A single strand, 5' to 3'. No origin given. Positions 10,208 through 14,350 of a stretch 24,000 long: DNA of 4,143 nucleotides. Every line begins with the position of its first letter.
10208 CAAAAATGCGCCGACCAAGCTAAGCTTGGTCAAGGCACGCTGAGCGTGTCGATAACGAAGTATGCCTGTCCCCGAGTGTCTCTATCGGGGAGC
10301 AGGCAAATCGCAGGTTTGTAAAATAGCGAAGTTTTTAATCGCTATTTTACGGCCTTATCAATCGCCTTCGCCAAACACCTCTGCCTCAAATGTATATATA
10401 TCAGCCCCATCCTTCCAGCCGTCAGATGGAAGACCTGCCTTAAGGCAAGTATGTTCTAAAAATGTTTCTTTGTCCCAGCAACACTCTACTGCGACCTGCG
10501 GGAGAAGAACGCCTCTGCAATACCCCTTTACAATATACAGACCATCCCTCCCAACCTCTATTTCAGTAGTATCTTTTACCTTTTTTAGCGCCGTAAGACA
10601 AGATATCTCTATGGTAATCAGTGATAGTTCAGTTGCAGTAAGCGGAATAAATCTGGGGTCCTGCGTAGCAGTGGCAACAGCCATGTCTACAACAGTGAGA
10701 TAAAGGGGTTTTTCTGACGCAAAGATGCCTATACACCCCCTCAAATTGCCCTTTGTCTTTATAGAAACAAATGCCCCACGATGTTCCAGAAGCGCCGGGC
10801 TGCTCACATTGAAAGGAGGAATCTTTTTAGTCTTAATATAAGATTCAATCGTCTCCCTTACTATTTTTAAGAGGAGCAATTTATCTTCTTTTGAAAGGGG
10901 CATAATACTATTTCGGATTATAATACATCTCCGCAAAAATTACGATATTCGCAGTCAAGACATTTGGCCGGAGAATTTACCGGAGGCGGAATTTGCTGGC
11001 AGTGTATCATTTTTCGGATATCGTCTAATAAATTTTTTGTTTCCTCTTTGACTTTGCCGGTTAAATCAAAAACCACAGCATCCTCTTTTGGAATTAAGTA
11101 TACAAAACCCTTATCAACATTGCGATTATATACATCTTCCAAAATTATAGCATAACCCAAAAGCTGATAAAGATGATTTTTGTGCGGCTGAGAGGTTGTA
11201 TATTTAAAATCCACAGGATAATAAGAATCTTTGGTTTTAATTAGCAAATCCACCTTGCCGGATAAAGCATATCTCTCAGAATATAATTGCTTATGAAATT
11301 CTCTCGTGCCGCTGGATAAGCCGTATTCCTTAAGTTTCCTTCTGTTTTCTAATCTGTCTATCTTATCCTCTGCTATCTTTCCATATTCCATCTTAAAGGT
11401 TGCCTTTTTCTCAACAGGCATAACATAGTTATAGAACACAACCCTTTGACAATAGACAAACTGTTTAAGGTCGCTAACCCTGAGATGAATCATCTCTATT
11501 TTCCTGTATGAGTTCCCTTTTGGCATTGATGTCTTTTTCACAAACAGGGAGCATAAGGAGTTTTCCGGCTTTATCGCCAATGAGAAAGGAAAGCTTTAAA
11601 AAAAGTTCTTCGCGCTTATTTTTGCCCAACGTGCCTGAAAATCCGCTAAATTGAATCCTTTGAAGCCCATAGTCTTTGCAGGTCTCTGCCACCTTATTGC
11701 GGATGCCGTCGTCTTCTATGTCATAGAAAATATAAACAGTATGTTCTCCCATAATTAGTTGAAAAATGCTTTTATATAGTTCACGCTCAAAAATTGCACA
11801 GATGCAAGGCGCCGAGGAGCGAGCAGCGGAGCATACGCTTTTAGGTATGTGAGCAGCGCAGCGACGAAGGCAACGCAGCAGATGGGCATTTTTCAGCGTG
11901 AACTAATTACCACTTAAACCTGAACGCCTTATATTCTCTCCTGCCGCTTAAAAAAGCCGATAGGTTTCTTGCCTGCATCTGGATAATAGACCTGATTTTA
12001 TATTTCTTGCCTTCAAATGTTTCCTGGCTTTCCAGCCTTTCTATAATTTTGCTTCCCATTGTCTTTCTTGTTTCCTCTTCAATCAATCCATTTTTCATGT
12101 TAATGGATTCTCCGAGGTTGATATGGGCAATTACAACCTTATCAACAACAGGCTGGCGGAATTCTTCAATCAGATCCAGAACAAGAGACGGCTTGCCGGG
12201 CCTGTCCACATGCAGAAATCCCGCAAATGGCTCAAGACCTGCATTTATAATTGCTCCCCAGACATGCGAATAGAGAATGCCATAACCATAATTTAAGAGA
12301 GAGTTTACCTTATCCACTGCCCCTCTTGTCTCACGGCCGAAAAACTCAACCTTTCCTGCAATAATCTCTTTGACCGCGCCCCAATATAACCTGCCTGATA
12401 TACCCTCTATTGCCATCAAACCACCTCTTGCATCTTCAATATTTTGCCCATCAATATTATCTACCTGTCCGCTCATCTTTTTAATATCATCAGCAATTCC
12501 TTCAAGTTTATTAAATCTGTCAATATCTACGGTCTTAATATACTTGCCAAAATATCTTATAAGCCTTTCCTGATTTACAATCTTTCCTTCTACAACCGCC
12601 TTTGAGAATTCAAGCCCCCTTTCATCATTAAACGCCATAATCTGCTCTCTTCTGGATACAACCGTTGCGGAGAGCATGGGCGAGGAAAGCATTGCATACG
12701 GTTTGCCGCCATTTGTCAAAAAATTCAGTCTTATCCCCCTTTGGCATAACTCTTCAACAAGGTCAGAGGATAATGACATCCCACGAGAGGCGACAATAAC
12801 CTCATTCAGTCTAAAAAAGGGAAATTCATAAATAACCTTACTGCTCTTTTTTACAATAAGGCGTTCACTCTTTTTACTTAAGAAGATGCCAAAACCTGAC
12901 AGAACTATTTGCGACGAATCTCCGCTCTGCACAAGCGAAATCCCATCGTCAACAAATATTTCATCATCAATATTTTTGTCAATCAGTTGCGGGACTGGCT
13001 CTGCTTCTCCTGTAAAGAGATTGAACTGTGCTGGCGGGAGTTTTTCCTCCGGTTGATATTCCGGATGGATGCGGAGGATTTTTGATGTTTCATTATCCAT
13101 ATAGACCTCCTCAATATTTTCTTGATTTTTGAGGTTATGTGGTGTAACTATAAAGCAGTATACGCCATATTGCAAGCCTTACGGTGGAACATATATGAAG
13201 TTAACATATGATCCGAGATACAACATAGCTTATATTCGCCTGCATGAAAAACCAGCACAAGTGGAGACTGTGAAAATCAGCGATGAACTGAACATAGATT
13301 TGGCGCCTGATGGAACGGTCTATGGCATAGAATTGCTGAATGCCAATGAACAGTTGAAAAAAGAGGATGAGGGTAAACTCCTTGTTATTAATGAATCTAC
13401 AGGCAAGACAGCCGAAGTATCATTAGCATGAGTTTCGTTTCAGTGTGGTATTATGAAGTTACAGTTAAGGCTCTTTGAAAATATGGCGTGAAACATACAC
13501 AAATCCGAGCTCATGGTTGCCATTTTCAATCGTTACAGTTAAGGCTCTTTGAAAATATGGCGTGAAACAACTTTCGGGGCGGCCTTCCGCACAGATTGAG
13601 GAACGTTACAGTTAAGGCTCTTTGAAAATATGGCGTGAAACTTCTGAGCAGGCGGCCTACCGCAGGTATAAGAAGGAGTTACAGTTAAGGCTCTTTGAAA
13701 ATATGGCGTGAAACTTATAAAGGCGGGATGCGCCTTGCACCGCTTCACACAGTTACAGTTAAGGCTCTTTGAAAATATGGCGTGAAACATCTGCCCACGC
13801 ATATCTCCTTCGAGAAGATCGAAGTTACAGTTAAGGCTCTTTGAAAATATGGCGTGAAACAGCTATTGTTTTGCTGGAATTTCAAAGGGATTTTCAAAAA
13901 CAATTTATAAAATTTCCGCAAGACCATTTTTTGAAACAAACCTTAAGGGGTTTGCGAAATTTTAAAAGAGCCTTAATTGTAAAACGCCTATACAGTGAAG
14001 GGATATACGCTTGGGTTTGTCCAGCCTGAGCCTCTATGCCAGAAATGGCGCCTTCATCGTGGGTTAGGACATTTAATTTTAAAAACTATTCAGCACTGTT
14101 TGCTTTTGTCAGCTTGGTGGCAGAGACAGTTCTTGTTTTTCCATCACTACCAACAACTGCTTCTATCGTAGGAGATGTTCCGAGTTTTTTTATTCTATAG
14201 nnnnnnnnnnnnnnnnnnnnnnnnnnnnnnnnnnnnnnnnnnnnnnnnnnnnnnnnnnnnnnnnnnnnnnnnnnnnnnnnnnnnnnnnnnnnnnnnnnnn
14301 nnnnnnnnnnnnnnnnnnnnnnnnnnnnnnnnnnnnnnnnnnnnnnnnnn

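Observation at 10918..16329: Complete miniature type II CRISPR-Cas locus: 747-aa Cas9-like effector, anti-repeat, array, cas1-cas2-cas4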

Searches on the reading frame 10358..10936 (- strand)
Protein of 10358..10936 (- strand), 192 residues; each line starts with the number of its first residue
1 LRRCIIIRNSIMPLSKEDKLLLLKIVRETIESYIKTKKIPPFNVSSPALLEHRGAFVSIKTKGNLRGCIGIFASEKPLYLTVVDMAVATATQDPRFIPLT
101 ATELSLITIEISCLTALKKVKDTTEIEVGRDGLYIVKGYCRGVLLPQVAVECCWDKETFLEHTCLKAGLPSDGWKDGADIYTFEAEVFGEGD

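Call 4: search_protein_families(library=pfam, proteins=[window:10358-10936:-], max_evalue=0.01)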
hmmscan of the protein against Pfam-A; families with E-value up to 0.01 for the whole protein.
window:10358-10936:- (192 aa): 1 family
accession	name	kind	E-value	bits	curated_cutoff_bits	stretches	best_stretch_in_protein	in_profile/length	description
PF01871.22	AMMECR1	-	1.5e-54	184.5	25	1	23-188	1-168/168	AMMECR1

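Call 5: search_protein_families(library=ncbifam, proteins=[window:10358-10936:-], max_evalue=0.01)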
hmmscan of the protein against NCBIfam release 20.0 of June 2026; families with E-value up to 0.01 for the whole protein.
window:10358-10936:- (192 aa): 3 families
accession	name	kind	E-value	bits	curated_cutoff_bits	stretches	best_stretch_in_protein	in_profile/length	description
TIGR04335.1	AmmeMemoSam_A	hypoth_equivalog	6.5e-55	185.2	99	1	22-188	3-175/175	AmmeMemoRadiSam system protein A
NF002000.0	PRK00801.1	equivalog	1.3e-53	181.1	273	1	14-190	4-186/201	hypothetical protein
TIGR00296.1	TIGR00296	hypoth_equivalog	6.8e-44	149.9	91.05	1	13-190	3-190/200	TIGR00296 family protein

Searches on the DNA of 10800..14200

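Call 52: search_rna_families(source=window, start=10800, end=14200, threshold=evalue, max_evalue=1)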
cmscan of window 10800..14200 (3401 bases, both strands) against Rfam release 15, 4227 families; matches with E-value up to 1: 1.
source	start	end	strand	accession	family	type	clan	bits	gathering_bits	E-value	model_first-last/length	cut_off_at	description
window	12804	12861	-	RF00979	mir-553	Gene; miRNA;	-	21.9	82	0.84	1-62/62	no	mir-553 microRNA precursor family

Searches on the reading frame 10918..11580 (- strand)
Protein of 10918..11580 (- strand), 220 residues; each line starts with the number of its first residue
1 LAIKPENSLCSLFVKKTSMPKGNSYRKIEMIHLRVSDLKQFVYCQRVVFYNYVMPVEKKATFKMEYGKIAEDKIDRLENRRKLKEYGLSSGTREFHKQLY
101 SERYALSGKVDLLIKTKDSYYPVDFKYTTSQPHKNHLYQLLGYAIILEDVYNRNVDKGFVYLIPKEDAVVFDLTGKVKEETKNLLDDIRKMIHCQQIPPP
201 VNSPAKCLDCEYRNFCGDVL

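Call 4: search_protein_families(library=pfam, proteins=[window:10918-11580:-], max_evalue=0.01)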
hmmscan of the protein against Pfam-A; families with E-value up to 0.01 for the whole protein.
window:10918-11580:- (220 aa): 2 families
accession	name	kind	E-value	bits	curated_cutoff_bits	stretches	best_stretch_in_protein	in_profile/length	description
PF01930.23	Cas_Cas4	-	1.5e-16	61.3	22.7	1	35-216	2-158/160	Domain of unknown function DUF83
PF12705.13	PDDEXK_1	-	1.5e-09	38.7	22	1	87-216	114-246/247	PD-(D/E)XK nuclease superfamily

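Call 5: search_protein_families(library=ncbifam, proteins=[window:10918-11580:-], max_evalue=0.01)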
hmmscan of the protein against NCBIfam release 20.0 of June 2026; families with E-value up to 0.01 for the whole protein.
window:10918-11580:- (220 aa): 5 families
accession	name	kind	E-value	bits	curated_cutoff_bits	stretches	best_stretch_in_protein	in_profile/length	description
TIGR00372.1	cas4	equivalog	6.1e-32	110.9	65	1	34-216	2-178/180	CRISPR-associated protein Cas4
NF049935.1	cas4g_cas1g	exception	2e-23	82.7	560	1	34-216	3-189/546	CRISPR-associated endonuclease Cas4g/Cas1g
TIGR03491.1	TIGR03491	subfamily_domain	2.2e-07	30.2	97.45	1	37-218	5-206/462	TM0106 family RecB-like putative nuclease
TIGR04328.1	cas4_PREFRAN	exception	6e-06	26.4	70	1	35-218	3-177/178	type V CRISPR-associated protein Cas4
NF010485.0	PRK13909.1-2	equivalog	0.00029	19.2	650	1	108-163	846-900/909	RecB-like helicase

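Call 6: search_protein_families(library=padloc, proteins=[window:10918-11580:-], max_evalue=0.01)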
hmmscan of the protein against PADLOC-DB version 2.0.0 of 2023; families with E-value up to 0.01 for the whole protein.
window:10918-11580:- (220 aa): 19 families
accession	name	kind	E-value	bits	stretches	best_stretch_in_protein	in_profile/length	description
PDLC02083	Cas4_II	-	1.3e-39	134.5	1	33-218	2-185/186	-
PDLC00943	Cas4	-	1.6e-32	110.9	1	34-216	2-178/180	CRISPR-associated protein Cas4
PDLC01250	Cas4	-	2.5e-31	107.2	1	34-216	2-167/168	"CAS-I,CAS-II,CAS-III,CAS-IV,CAS-V,CAS-VI; acquisition_associated"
PDLC02034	Cas4d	-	1.4e-27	94.6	1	33-216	6-180/192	-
PDLC02087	Cas4b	-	1.3e-23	82.1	1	33-216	3-188/189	-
PDLC01447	Cas4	-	5.6e-23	80.2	1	33-217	5-158/161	"CAS-I,CAS-II,CAS-III,CAS-IV,CAS-V,CAS-VI; acquisition_associated"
PDLC00944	Cas4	-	7.3e-22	76.4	1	34-216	2-176/177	Cas4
PDLC02035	Cas4d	-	3e-20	70.5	1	33-216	6-174/196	-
PDLC01773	Cas4c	-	6.7e-20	69.4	1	29-216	16-193/229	-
PDLC01611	Cas4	-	3.1e-19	67.8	1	35-216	2-156/158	"CAS-I,CAS-II,CAS-III,CAS-IV,CAS-V,CAS-VI; acquisition_associated"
PDLC01747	Cas1g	-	1.6e-17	61.3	1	36-216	4-176/523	-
PDLC01775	Cas4c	-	7.9e-09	33.9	1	119-216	11-108/131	-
PDLC01771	Cas4b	-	2e-08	32.6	1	109-216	59-158/162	-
PDLC02085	Cas4a2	-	2.1e-08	32.7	1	34-216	3-161/166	-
PDLC02067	Cas1b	-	2.9e-08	31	1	96-216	47-174/533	-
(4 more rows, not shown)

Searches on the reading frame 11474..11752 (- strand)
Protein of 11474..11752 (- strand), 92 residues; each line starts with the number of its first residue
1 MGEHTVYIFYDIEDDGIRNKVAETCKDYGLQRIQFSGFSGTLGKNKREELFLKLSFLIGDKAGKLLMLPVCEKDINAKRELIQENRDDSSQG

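Call 4: search_protein_families(library=pfam, proteins=[window:11474-11752:-], max_evalue=0.01)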
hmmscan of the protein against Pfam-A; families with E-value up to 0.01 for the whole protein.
window:11474-11752:- (92 aa): 1 family
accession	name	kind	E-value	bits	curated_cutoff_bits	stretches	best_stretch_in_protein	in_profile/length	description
PF09827.14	CRISPR_Cas2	-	4.3e-15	56.1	23.8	1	6-75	3-71/74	CRISPR associated protein Cas2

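Call 5: search_protein_families(library=ncbifam, proteins=[window:11474-11752:-], max_evalue=0.01)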
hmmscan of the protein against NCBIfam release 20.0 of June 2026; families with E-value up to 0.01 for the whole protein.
window:11474-11752:- (92 aa): 1 family
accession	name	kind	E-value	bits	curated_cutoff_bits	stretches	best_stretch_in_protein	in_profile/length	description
TIGR01573.1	cas2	equivalog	1.7e-12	47.4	24.5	1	7-84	4-84/96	CRISPR-associated endonuclease Cas2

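Call 6: search_protein_families(library=padloc, proteins=[window:11474-11752:-], max_evalue=0.01)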
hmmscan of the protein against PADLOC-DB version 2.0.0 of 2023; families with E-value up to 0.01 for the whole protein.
window:11474-11752:- (92 aa): 19 families
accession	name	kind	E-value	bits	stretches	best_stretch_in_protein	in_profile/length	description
PDLC02077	Cas2b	-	7.4e-23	78.8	1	6-87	3-83/96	-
PDLC01443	Cas2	-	1.2e-14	52.6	1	6-85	3-79/86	"CAS-I,CAS-II,CAS-III,CAS-IV,CAS-V,CAS-VI; acquisition_2"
PDLC01525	Cas2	-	1.5e-14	52.5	1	6-84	3-79/90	"CAS-I,CAS-II,CAS-III,CAS-IV,CAS-V,CAS-VI; acquisition_2"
PDLC01649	Cas2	-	2e-14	51.7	1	6-74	3-69/70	"CAS-I,CAS-II,CAS-III,CAS-IV,CAS-V,CAS-VI; acquisition_2"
PDLC01338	Cas2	-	5.2e-14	50.5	1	6-79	1-70/76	"CAS-I,CAS-II,CAS-III,CAS-IV,CAS-V,CAS-VI; acquisition_2"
PDLC00935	Cas2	-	4.5e-13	47.4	1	7-84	4-84/96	CRISPR-associated endonuclease Cas2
PDLC02075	Cas2a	-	1.3e-12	45.9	1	6-76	3-73/85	-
PDLC01251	Cas2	-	1.6e-12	45.5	1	8-76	5-70/84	"CAS-I,CAS-II,CAS-III,CAS-IV,CAS-V,CAS-VI; acquisition_2"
PDLC00936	Cas2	-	2.2e-10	38.8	1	8-82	3-78/83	Cas2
PDLC02027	Cas2d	-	1.4e-09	36.3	1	6-83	3-79/89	-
PDLC02074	Cas2_IIIb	-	2.5e-09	35.1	1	6-75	3-70/86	-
PDLC02070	Cas2_II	-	4.2e-09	34.7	1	6-59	3-56/89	-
PDLC02078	Cas2b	-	6e-08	30.5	1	4-84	3-78/94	-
PDLC01756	Cas2g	-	8.8e-08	30.1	1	3-71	3-70/96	-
PDLC01749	Cas2b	-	1.2e-07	30.2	1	6-86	3-81/87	-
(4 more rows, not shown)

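Call 56: find_encoding_contigs(protein=window:11474-11752:-, flank=6000, max_places=10)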
Protein window:11474-11752:- (92 aa): 22 contigs read that carry it; 10 places shown.
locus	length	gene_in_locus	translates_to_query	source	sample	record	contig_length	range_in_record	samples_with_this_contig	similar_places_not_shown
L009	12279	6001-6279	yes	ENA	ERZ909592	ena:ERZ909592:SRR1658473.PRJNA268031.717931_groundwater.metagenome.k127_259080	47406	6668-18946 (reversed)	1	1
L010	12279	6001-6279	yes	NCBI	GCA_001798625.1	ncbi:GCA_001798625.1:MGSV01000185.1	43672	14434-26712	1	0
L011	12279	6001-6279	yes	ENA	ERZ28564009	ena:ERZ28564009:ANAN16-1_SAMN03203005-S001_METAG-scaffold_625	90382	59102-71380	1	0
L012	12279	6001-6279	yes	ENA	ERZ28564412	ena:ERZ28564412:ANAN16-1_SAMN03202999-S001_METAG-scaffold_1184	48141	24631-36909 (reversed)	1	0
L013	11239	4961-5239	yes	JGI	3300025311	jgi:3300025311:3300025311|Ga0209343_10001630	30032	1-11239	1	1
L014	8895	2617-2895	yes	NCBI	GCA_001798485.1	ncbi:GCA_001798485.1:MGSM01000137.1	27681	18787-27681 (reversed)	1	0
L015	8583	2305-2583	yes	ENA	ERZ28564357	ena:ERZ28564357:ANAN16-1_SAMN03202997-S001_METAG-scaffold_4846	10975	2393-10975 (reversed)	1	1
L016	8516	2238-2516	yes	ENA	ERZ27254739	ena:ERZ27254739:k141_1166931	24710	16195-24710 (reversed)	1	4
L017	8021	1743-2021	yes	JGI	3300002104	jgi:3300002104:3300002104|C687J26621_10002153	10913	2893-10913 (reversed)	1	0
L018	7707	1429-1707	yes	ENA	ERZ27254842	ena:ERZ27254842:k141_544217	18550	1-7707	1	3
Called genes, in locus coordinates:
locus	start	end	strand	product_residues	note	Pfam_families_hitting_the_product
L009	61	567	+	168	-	PF00293:NUDIX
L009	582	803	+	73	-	-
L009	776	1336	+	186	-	PF08843:AbiEii, PF19502:DUF6036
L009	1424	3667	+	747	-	PF14239:RRXRR, PF01844:HNH, PF13395:HNH_4 (faint), PF14279:HNH_5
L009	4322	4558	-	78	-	PF10049:DUF2283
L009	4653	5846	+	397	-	PF01867:Cas_Cas1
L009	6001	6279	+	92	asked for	PF09827:CRISPR_Cas2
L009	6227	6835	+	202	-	PF01930:Cas_Cas4, PF12705:PDDEXK_1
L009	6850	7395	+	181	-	PF01871:AMMECR1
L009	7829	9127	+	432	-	-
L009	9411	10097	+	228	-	-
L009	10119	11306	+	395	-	PF00672:HAMP, PF00989:PAS, PF13426:PAS_9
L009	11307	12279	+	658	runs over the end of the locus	PF02743:dCache_1, PF00672:HAMP, PF00512:HisKA, PF02518:HATPase_c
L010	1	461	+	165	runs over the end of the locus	PF00293:NUDIX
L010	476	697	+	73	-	-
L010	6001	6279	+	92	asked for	PF09827:CRISPR_Cas2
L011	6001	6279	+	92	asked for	PF09827:CRISPR_Cas2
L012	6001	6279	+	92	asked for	PF09827:CRISPR_Cas2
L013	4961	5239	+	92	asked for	PF09827:CRISPR_Cas2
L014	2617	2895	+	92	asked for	PF09827:CRISPR_Cas2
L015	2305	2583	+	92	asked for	PF09827:CRISPR_Cas2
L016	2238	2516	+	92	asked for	PF09827:CRISPR_Cas2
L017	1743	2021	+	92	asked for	PF09827:CRISPR_Cas2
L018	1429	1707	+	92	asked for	PF09827:CRISPR_Cas2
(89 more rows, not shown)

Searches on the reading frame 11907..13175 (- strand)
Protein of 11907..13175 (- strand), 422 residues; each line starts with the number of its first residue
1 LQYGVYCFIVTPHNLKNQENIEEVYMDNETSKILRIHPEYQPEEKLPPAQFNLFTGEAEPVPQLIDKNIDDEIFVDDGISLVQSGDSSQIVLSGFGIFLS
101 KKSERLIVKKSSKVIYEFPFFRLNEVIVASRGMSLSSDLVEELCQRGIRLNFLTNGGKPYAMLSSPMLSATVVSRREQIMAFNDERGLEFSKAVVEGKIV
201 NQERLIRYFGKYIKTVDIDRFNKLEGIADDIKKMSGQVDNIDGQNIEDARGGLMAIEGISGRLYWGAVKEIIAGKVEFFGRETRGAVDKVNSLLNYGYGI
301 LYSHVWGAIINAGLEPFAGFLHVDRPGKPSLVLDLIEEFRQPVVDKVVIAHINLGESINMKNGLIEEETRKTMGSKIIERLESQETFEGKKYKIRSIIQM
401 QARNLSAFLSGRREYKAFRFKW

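Call 4: search_protein_families(library=pfam, proteins=[window:11907-13175:-], max_evalue=0.01)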
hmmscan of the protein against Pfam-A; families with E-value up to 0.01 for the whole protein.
window:11907-13175:- (422 aa): 1 family
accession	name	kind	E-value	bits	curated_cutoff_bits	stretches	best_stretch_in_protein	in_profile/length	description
PF01867.21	Cas_Cas1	-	1.3e-66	225.1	22.3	1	91-357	2-255/283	CRISPR associated protein Cas1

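Call 5: search_protein_families(library=ncbifam, proteins=[window:11907-13175:-], max_evalue=0.01)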
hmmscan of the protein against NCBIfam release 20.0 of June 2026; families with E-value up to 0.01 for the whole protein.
window:11907-13175:- (422 aa): 9 families
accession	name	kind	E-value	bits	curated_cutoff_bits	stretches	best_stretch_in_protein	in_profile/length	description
TIGR00287.1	cas1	equivalog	3e-71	240.2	71.7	1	90-416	2-326/327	CRISPR-associated endonuclease Cas1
NF049935.1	cas4g_cas1g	exception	2.4e-48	164.9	560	1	82-418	209-543/546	CRISPR-associated endonuclease Cas4g/Cas1g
TIGR04093.1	cas1_CYANO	exception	2.5e-46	158.2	385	1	98-420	11-333/334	type I-D CRISPR-associated endonuclease Cas1d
TIGR03640.1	cas1_DVULG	exception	2.4e-45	155.2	385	1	96-415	12-335/340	type I-C CRISPR-associated endonuclease Cas1c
TIGR03641.1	cas1_HMARI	exception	1.4e-27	96.8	304.1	1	100-422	12-324/324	type I-B CRISPR-associated endonuclease Cas1b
TIGR03983.1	cas1_MYXAN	equivalog_domain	9.4e-27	93.9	358.05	1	99-353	23-269/347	type I-MYXAN CRISPR-associated endonuclease Cas1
TIGR03639.1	cas1_NMENI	exception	4.4e-23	82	120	1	98-405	11-277/278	type II CRISPR-associated endonuclease Cas1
TIGR04329.1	cas1_PREFRAN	exception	9.1e-22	77.5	300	1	99-357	18-255/317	type V CRISPR-associated endonuclease Cas1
TIGR03638.1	cas1_ECOLI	exception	8e-06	25.3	215.6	1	282-344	164-224/269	type I-E CRISPR-associated endonuclease Cas1e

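Call 6: search_protein_families(library=padloc, proteins=[window:11907-13175:-], max_evalue=0.01)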
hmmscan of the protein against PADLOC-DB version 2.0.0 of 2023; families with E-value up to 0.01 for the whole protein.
window:11907-13175:- (422 aa): 29 families (the best 25 are shown)
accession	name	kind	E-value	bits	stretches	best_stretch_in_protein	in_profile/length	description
PDLC02062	Cas1_II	-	2.7e-82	274.6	1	89-422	3-317/317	-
PDLC02066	Cas1b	-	3.7e-78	261.1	1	89-409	2-319/322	-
PDLC00927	Cas1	-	8.1e-72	240.2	1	90-416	2-326/327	CRISPR-associated endonuclease Cas1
PDLC01248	Cas1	-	1.4e-69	232.7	1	90-411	3-289/289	"CAS-I,CAS-II,CAS-III,CAS-IV,CAS-V,CAS-VI; acquisition_1"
PDLC02063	Cas1_IIIb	-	1.6e-66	223.2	1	86-422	309-617/617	-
PDLC01608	Cas1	-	9.7e-66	220.1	1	91-372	2-269/276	"CAS-I,CAS-II,CAS-III,CAS-IV,CAS-V,CAS-VI; acquisition_1"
PDLC01449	Cas1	-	5.6e-64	214.1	1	89-413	3-284/285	"CAS-I,CAS-II,CAS-III,CAS-IV,CAS-V,CAS-VI; acquisition_1"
PDLC01249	Cas1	-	2.2e-60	202.2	1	91-355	2-239/246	"CAS-I,CAS-II,CAS-III,CAS-IV,CAS-V,CAS-VI; acquisition_1"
PDLC00928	Cas1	-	1.4e-59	199.7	1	98-410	10-314/315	Cas1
PDLC02064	Cas1a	-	1.6e-53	180.2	1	89-420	3-276/277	-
PDLC02025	Cas1d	-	6.2e-53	178.3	1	97-421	11-316/316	-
PDLC01747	Cas1g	-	2.8e-50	169.4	1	83-419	193-521/523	-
PDLC01743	Cas1c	-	5.7e-48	161.8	1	97-418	15-334/337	-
PDLC01334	Cas1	-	1.9e-46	156.9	1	96-412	11-328/336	"CAS-I,CAS-II,CAS-III,CAS-IV,CAS-V,CAS-VI; acquisition_1"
PDLC00923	Cas1c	-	6.4e-46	155.2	1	96-415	12-335/340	"CRISPR-associated endonuclease Cas1, subtype I-C/DVULG"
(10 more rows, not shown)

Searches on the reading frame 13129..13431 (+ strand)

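Call 4: search_protein_families(library=pfam, proteins=[window:13129-13431:+], max_evalue=0.01)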
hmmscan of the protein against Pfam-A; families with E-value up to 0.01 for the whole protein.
window:13129-13431:+ (100 aa): 1 family
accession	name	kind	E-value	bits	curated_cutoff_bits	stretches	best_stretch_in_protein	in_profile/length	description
PF10049.14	DUF2283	-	6.4e-13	49.1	23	1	24-72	1-48/49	Protein of unknown function (DUF2283)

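Call 5: search_protein_families(library=ncbifam, proteins=[window:13129-13431:+], max_evalue=0.01)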
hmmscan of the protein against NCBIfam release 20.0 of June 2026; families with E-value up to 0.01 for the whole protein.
window:13129-13431:+ (100 aa): 0 families
